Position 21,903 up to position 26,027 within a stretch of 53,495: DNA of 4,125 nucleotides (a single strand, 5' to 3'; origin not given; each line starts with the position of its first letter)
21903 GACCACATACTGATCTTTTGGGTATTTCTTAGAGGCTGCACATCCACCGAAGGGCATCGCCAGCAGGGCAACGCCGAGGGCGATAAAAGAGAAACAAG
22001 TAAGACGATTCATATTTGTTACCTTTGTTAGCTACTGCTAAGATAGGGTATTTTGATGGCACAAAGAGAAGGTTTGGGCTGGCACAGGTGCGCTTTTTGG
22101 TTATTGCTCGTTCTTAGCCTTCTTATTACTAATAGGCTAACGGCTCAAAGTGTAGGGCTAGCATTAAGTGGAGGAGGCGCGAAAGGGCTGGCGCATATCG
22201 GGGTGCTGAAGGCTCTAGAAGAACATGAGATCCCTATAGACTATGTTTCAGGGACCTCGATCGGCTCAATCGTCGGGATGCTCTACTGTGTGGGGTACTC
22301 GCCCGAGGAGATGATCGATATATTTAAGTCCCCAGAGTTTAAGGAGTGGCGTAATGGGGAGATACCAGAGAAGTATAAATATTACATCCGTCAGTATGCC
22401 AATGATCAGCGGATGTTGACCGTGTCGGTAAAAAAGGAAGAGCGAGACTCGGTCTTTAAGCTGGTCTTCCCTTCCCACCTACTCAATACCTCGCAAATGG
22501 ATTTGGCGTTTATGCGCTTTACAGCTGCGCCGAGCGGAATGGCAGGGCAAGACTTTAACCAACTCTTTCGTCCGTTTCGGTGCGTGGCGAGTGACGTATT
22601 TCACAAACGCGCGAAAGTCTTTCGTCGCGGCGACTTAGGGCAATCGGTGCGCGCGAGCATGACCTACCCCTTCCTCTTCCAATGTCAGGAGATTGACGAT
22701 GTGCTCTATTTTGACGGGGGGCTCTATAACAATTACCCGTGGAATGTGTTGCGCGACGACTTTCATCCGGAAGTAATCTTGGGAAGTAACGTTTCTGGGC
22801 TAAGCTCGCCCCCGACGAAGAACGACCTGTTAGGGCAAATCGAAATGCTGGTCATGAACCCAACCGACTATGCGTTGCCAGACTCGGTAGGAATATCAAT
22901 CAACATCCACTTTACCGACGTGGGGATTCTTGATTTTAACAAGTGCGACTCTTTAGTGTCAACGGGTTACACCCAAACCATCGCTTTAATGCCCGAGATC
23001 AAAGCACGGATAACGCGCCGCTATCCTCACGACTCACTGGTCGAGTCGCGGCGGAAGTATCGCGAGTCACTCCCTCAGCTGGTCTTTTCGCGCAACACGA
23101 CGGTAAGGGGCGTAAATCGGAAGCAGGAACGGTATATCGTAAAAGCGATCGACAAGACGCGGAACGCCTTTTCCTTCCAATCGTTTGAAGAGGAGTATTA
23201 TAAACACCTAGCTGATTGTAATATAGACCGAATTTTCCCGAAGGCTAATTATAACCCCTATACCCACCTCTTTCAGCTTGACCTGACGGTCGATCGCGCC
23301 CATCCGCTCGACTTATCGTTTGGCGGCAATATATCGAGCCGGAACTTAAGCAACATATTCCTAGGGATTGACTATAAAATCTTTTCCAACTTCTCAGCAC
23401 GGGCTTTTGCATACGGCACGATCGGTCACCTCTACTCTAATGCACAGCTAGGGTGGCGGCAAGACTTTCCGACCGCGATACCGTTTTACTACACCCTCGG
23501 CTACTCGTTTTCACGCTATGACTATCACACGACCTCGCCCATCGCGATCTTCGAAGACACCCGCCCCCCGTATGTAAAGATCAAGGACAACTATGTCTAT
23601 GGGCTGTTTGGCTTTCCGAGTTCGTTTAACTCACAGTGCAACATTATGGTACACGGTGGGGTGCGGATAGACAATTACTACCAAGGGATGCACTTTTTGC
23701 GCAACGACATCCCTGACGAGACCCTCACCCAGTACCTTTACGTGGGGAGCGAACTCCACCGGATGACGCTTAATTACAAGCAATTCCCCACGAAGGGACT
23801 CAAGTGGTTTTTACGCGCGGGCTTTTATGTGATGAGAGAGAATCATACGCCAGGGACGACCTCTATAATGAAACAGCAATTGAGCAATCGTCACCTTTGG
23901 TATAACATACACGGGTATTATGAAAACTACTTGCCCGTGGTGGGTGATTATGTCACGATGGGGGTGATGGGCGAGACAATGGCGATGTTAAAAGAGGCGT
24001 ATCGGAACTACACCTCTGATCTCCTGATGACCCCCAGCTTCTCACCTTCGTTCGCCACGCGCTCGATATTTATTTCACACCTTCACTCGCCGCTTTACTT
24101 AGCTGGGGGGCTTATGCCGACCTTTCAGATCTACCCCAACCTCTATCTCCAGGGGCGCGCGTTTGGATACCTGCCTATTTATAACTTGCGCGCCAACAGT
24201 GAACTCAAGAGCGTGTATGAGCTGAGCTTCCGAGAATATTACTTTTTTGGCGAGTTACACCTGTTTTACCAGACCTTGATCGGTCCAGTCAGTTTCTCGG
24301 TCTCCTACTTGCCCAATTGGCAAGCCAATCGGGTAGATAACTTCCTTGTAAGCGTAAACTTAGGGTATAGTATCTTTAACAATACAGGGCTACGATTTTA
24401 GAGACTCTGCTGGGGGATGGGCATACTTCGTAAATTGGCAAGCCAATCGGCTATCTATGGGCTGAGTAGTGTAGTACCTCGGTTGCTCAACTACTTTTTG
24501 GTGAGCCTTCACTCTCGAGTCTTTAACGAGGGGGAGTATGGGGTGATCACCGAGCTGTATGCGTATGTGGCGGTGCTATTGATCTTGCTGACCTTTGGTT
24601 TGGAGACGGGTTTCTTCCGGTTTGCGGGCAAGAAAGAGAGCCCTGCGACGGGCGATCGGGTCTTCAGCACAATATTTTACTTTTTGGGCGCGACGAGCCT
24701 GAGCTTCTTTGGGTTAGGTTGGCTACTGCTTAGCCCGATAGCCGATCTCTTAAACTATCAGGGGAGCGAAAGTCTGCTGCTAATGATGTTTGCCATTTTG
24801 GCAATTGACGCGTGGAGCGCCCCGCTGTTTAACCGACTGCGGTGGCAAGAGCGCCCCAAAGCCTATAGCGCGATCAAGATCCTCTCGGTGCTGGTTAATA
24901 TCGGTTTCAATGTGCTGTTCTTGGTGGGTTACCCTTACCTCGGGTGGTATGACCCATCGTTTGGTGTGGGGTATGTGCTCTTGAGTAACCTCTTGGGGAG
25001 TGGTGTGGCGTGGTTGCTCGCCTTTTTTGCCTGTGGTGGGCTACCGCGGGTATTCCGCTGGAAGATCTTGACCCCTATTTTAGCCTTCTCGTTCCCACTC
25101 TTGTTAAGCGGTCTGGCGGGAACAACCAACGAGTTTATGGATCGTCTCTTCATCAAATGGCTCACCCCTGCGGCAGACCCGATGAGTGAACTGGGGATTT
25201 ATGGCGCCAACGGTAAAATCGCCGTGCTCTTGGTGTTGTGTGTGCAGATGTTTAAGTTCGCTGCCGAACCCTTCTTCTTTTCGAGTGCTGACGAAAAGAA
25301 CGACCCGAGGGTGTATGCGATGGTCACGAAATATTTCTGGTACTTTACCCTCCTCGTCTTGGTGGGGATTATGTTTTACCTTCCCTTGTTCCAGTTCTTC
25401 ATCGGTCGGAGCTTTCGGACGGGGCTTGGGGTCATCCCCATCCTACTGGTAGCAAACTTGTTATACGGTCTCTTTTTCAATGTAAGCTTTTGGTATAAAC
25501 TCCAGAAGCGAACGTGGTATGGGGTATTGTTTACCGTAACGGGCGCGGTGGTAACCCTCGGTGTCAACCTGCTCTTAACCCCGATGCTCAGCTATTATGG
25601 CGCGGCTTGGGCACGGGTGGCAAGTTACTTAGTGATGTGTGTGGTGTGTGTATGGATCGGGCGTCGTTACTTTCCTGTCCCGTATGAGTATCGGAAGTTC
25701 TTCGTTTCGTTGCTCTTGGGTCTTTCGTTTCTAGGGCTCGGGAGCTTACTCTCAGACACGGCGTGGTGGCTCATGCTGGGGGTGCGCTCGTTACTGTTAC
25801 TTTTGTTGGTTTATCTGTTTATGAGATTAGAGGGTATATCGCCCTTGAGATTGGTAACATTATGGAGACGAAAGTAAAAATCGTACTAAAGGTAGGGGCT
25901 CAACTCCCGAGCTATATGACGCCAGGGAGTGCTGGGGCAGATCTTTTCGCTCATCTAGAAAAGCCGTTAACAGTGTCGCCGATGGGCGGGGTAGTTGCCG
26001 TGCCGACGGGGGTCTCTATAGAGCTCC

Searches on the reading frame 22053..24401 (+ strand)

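Call 9: search_protein_families(library=pfam, proteins=[window:22053-24401:+])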
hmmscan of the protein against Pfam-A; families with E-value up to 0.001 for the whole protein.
window:22053-24401:+ (782 aa): 1 family
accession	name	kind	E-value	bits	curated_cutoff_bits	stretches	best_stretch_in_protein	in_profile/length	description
PF01734.28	Patatin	-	1.1e-30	107.7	27.7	1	36-232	1-189/191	Patatin-like phospholipase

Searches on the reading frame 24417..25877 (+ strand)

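Call 9: search_protein_families(library=pfam, proteins=[window:24417-25877:+])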
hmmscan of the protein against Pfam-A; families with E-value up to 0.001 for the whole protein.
window:24417-25877:+ (486 aa): 1 family
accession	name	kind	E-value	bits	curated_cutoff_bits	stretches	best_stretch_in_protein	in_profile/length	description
PF01943.22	Polysacc_synt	-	6.6e-08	32.7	28.2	1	11-287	5-270/274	Polysaccharide biosynthesis protein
